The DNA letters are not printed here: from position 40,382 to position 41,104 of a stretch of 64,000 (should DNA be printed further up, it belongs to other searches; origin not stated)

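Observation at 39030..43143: Overlapping pair of GWxTD-domain genes plus TPR lipoprotein, convergent with tandem Oar-like outer-membrane genes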

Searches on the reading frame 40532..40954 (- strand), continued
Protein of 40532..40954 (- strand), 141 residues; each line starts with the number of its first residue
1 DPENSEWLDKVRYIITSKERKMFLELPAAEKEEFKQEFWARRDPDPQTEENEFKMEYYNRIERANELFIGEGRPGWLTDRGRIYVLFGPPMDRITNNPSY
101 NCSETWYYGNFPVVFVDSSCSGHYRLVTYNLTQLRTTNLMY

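Call 53: search_protein_families(library=pfam, proteins=[P0246, P0247, P0252, P0253, P0263, P0269, P0284, P0297, P0383, P0362], max_evalue=0.00001)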
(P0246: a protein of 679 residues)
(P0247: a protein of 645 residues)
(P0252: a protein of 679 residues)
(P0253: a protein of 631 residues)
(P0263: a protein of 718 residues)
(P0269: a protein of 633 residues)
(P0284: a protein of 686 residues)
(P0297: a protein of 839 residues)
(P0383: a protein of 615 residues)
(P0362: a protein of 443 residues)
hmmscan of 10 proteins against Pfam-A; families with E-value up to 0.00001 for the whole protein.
P0246 (679 aa): 2 families
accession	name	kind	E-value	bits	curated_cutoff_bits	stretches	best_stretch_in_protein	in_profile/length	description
PF20094.4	GWxTD_dom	-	9.9e-33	113.8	26.9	2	352-443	32-119/172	GWxTD domain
PF05569.17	Peptidase_M56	-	8.6e-30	104.4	31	1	111-306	96-294/296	BlaR1 peptidase M56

P0247 (645 aa): 3 families
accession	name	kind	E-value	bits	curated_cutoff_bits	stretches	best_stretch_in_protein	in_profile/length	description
PF20094.4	GWxTD_dom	-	7.8e-29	101.1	26.9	2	515-627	33-139/172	GWxTD domain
PF05569.17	Peptidase_M56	-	5.1e-24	85.4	31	1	62-267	73-294/296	BlaR1 peptidase M56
PF01435.24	Peptidase_M48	-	5e-06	26.9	20.3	0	165-241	61-165/186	Peptidase family M48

P0252 (679 aa): 2 families
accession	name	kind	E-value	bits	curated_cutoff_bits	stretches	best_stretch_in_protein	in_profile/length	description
PF20094.4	GWxTD_dom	-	2.1e-29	102.9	26.9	2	524-643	33-144/172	GWxTD domain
PF05569.17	Peptidase_M56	-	3.1e-27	96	31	1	87-253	93-262/296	BlaR1 peptidase M56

P0253 (631 aa): 2 families
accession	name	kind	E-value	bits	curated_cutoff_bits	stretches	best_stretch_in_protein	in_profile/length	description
PF20094.4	GWxTD_dom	-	4.3e-28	98.6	26.9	2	462-552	29-114/172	GWxTD domain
PF05569.17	Peptidase_M56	-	4e-17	62.8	31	1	10-106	191-293/296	BlaR1 peptidase M56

P0263 (718 aa): 3 families
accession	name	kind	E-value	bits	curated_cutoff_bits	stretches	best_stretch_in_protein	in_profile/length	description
PF05569.17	Peptidase_M56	-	3.7e-27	95.7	31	1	109-280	98-272/296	BlaR1 peptidase M56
PF20094.4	GWxTD_dom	-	2.9e-18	66.7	26.9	1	377-465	33-115/172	GWxTD domain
PF01435.24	Peptidase_M48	-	2.7e-06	27.8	20.3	1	188-262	49-122/186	Peptidase family M48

P0269 (633 aa): 2 families
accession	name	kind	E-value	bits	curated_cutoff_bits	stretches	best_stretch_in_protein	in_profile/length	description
PF20094.4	GWxTD_dom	-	4.4e-26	92.1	26.9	2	214-339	33-143/172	GWxTD domain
PF05569.17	Peptidase_M56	-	2.5e-23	83.1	31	1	2-121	152-274/296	BlaR1 peptidase M56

P0284 (686 aa): 2 families
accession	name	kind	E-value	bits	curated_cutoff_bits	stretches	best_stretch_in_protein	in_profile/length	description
PF05569.17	Peptidase_M56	-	7.3e-33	114.4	31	1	54-266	56-272/296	BlaR1 peptidase M56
PF20094.4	GWxTD_dom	-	9.4e-27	94.3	26.9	2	320-424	32-143/172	GWxTD domain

P0297 (839 aa): 2 families
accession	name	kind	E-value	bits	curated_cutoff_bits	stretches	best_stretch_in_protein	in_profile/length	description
PF20094.4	GWxTD_dom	-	3.5e-33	115.2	26.9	2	495-610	34-153/172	GWxTD domain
PF05569.17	Peptidase_M56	-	5.4e-29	101.7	31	1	35-296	18-292/296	BlaR1 peptidase M56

P0383 (615 aa): 2 families
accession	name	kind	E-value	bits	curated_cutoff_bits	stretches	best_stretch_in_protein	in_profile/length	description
PF05569.17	Peptidase_M56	-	1.1e-29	104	31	1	59-274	56-272/296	BlaR1 peptidase M56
PF20094.4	GWxTD_dom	-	2.7e-13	50.5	26.9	1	338-465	28-140/172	GWxTD domain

P0362 (443 aa): 4 families
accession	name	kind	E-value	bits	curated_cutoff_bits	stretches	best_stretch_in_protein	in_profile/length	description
PF00515.34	TPR_1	-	8.7e-10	38.4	27.8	0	97-126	4-33/34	Tetratricopeptide repeat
PF07719.23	TPR_2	-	2.7e-09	36.9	27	0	97-126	4-33/34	Tetratricopeptide repeat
PF20094.4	GWxTD_dom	-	1.6e-08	34.9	26.9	1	227-336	36-134/172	GWxTD domain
PF13414.12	TPR_11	-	6.5e-08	32.6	26.8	1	101-137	1-37/42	TPR repeat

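Call 55: find_encoding_contigs(protein=P0242, flank=10000, max_places=2)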
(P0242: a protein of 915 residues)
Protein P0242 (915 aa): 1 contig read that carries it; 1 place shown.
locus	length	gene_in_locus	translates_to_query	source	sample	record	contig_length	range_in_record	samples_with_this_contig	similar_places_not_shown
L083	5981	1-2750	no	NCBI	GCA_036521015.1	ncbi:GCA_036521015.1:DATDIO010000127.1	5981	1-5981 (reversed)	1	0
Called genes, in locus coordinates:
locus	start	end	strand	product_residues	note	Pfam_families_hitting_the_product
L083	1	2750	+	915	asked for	PF05569:Peptidase_M56, PF20094:GWxTD_dom, PF13103:TonB_2, PF03544:TonB_C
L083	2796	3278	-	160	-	PF00903:Glyoxalase, PF18029:Glyoxalase_6 (faint), PF22656:At5g48480-like_N (faint)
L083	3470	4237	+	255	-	PF00753:Lactamase_B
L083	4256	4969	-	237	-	-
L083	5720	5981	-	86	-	PF00487:FA_desaturase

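Call 56: find_encoding_contigs(protein=P0243, flank=8000, max_places=2)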
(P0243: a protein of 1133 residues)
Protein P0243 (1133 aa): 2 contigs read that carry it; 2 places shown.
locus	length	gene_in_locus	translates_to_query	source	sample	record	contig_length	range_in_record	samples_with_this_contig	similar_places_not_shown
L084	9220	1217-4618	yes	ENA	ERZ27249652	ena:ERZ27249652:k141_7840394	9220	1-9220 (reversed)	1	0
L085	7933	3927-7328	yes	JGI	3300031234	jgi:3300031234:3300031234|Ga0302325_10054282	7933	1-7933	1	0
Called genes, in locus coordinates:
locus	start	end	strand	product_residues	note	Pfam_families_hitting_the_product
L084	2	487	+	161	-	?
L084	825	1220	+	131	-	PF01978:TrmB, PF03965:Penicillinase_R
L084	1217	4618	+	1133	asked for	PF05569:Peptidase_M56, PF20094:GWxTD_dom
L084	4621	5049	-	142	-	-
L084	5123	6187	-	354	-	PF00535:Glycos_transf_2, PF13641:Glyco_tranf_2_3, PF13632:Glyco_trans_2_3 (weak)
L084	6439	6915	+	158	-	PF04542:Sigma70_r2, PF08281:Sigma70_r4_2, PF04545:Sigma70_r4 (weak)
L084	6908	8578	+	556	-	PF13490:zf-HC2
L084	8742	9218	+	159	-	?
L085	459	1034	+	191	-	-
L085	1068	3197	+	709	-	-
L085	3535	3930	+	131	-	PF01978:TrmB, PF03965:Penicillinase_R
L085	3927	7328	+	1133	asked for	PF05569:Peptidase_M56, PF20094:GWxTD_dom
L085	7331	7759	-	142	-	-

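Call 57: find_encoding_contigs(protein=P0245, flank=8000, max_places=2)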
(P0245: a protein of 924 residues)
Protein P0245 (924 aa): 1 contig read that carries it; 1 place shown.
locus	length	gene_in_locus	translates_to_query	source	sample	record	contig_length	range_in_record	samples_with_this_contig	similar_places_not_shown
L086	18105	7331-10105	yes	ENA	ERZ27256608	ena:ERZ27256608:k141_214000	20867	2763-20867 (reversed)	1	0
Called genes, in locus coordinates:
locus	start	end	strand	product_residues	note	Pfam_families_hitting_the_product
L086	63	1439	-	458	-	PF04055:Radical_SAM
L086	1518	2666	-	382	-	PF00266:Aminotran_5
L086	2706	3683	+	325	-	PF01435:Peptidase_M48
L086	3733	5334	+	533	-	PF00775:Dioxygenase_C (faint), PF09430:EMC7_beta-sandw (faint), PF13620:CarboxypepD_reg, PF13715:CarbopepD_reg_2 (weak), PF14686:fn3_3 (faint), PF17210:SdrD_B (faint), PF17802:SpaA (faint), PF13620:CarboxypepD_reg (weak), +1 more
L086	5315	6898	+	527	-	PF13620:CarboxypepD_reg, PF13715:CarbopepD_reg_2 (weak), PF14686:fn3_3 (faint), PF17802:SpaA (faint), PF22904:NOMO1-like_2nd (faint), PF09430:EMC7_beta-sandw (faint), PF17210:SdrD_B (faint), PF13620:CarboxypepD_reg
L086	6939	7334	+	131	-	PF01978:TrmB (weak), PF03965:Penicillinase_R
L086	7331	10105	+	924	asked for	PF05569:Peptidase_M56, PF20094:GWxTD_dom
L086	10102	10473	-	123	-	-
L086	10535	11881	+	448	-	-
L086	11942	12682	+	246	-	PF01435:Peptidase_M48 (faint)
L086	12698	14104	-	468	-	PF13489:Methyltransf_23 (weak), PF02390:Methyltransf_4 (weak), PF08241:Methyltransf_11, PF08242:Methyltransf_12, PF13649:Methyltransf_25, PF13847:Methyltransf_31, PF10119:MethyTransf_Reg, PF21782:WHD_PKMT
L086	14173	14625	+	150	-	-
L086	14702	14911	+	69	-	-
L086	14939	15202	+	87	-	PF07992:Pyr_redox_2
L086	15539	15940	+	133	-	-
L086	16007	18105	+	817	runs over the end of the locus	PF12704:MacB_PCD, PF02687:FtsX, PF12704:MacB_PCD, PF02687:FtsX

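Call 58: find_encoding_contigs(protein=P0241, flank=8000, max_places=2)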
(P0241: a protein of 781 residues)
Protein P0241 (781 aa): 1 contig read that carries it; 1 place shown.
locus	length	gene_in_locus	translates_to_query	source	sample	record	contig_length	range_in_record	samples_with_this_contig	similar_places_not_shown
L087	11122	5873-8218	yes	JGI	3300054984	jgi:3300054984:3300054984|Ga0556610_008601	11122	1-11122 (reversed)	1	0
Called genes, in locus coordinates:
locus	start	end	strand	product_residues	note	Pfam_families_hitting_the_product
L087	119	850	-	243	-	PF03372:Exo_endo_phos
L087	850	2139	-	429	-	PF13091:PLDc_2, PF00614:PLDc (faint), PF13091:PLDc_2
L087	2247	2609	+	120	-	-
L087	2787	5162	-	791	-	PF07944:Beta-AFase-like_GH127_cat, PF20736:Glyco_hydro127M, PF16375:DUF4986 (weak), PF20620:DUF6805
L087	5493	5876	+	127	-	PF01978:TrmB (weak), PF03965:Penicillinase_R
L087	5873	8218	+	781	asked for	PF05569:Peptidase_M56, PF20094:GWxTD_dom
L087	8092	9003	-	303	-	PF20434:BD-FAE, PF07859:Abhydrolase_3, PF00326:Peptidase_S9 (faint)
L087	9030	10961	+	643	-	PF16177:ACAS_N, PF00501:AMP-binding, PF13193:AMP-binding_C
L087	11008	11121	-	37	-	?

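Call 68: list_cluster_members(proteins=[P0241, P0242, P0243, P0245, P0246, P0247, P0252, P0263, P0297, P0286])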
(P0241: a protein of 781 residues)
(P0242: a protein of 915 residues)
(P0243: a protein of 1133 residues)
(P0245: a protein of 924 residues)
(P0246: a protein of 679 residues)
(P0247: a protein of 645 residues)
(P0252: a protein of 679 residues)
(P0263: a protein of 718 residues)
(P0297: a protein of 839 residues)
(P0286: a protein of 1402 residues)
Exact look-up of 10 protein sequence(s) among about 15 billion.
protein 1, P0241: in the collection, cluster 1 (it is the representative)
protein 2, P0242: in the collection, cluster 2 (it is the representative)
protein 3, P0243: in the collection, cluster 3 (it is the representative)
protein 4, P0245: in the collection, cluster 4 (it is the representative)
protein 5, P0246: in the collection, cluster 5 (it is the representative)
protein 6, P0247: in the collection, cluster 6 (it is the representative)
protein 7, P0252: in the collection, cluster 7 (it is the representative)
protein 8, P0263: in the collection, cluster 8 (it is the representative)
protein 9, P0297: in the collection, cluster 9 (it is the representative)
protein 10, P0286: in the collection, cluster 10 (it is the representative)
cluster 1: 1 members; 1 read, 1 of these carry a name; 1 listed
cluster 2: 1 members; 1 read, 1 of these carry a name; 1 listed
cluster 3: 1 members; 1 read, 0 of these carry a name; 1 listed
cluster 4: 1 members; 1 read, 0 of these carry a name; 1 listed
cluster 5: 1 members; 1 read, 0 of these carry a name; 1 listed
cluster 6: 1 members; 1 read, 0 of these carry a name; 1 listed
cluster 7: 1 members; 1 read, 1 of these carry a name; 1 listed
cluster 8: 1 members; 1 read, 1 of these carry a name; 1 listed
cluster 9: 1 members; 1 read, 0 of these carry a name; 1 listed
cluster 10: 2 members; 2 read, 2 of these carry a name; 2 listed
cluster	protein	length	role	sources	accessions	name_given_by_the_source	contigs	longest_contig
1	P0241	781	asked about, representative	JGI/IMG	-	GWxTD domain-containing protein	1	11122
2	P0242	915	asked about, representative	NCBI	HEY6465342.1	MAG TPA: TonB family protein, partial [Candidatus Acidoferrales bacterium]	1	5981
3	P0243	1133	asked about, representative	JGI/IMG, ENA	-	-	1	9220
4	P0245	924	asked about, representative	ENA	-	-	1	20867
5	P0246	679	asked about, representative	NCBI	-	-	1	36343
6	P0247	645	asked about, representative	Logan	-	-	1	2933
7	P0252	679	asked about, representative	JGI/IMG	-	GWxTD domain-containing protein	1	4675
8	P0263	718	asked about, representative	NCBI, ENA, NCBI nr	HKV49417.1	MAG TPA: GWxTD domain-containing protein [Candidatus Acidoferrales bacterium] | GWxTD domain-containing protein [Candidatus Acidoferrales bacterium]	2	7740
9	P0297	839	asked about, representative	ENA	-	-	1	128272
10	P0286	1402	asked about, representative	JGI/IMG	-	Ca-activated chloride channel family protein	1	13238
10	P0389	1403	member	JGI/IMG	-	Ca-activated chloride channel family protein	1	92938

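Call 69: find_encoding_contigs(protein=P0297, flank=9000, max_places=1)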
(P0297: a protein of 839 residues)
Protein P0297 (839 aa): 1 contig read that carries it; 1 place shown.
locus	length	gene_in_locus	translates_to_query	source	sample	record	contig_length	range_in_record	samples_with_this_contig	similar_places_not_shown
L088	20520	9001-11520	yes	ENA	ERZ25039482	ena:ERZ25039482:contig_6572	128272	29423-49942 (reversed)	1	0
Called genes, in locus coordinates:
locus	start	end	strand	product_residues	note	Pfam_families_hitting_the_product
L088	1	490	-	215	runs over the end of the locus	PF25183:OMP_b-brl_4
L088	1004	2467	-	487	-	PF13620:CarboxypepD_reg (faint), PF25183:OMP_b-brl_4 (weak)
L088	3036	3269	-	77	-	-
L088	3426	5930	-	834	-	PF09286:Pro-kuma_activ, PF01048:PNP_UDP_1 (faint)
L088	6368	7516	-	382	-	PF00266:Aminotran_5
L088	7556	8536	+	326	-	PF01435:Peptidase_M48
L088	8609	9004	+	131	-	PF01978:TrmB, PF03965:Penicillinase_R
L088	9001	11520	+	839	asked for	PF05569:Peptidase_M56, PF20094:GWxTD_dom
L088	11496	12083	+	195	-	-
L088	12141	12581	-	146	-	-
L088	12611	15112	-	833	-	PF08531:Bac_rhamnosid_N, PF05592:Bac_rhamnosid, PF17389:Bac_rhamnosid6H, PF17390:Bac_rhamnosid_C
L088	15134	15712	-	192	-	PF25788:Ig_Rha78A_N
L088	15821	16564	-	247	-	-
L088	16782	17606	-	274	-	PF05721:PhyH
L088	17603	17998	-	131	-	-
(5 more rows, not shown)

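Call 70: find_encoding_contigs(protein=P0246, flank=9000, max_places=1)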
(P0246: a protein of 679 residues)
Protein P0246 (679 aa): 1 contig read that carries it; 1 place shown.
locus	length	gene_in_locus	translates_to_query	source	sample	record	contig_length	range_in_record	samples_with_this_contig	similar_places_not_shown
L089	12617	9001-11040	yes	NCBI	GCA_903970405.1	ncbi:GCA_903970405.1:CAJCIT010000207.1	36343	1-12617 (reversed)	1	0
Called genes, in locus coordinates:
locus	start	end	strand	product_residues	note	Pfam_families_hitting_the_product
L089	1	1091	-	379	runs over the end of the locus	PF02684:LpxB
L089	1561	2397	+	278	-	-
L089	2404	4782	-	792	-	PF04851:ResIII (weak), PF00270:DEAD, PF00271:Helicase_C, PF22982:WHD_HRQ1, PF09369:MZB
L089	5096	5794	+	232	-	-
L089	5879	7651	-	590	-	PF01738:DLH (weak)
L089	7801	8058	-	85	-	-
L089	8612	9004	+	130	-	PF03965:Penicillinase_R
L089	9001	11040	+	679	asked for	PF05569:Peptidase_M56, PF20094:GWxTD_dom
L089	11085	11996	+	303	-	PF00701:DHDPS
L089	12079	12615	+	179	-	?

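Call 80: find_homologous_proteins(query=L081:9731-11512:+, max_evalue=0.00001)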
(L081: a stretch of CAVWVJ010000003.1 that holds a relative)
Query L081:9731-11512:+ (593 aa): 8000 proteins with E <= 0.00001 among 8000 candidates; the best 120 are listed.
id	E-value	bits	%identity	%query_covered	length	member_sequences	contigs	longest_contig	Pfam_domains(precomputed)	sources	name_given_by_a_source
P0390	0.0e+0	1298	100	96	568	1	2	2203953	PF20094.5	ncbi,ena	-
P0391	0.0e+0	1194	90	96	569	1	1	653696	PF20094.5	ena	-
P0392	0.0e+0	1176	92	93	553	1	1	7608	PF20094.5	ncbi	-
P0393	0.0e+0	1154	88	96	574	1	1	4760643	PF20094.5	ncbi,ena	-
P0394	0.0e+0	1130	86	95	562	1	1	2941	PF20094.5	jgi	jgi:GWxTD domain-containing protein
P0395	0.0e+0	1130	87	95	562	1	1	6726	PF20094.5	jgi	jgi:GWxTD domain-containing protein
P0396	0.0e+0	1123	87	94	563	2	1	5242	PF20094.5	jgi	-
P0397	0.0e+0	1111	84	96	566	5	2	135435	PF20094.5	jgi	jgi:GWxTD domain-containing protein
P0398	0.0e+0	1101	84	96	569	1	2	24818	PF20094.5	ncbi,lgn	-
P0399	0.0e+0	1090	82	96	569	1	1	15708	PF20094.5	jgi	jgi:GWxTD domain-containing protein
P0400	0.0e+0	1089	82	96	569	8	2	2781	PF20094.5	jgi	jgi:GWxTD domain-containing protein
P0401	0.0e+0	1087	82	96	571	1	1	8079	PF20094.5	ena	-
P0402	0.0e+0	1087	82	96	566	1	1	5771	PF20094.5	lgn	-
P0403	0.0e+0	1086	82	96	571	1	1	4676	PF20094.5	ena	-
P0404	0.0e+0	1083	83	96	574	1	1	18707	PF20094.5,PF16810.12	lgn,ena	-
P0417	0.0e+0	1024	76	96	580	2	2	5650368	PF20094.5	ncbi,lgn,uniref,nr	ncbi:hypothetical protein Acid345_3322 [Candidatus Koribacter versatilis Ellin345]|uniref:GWxTD doma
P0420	1.4e-264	897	68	96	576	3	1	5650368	PF20094.5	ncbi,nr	ncbi:GWxTD domain-containing protein [Candidatus Korobacter versatilis]|nr:GWxTD domain-containing p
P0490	2.1e-254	864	66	96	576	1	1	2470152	PF07495.20,PF20094.5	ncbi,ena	-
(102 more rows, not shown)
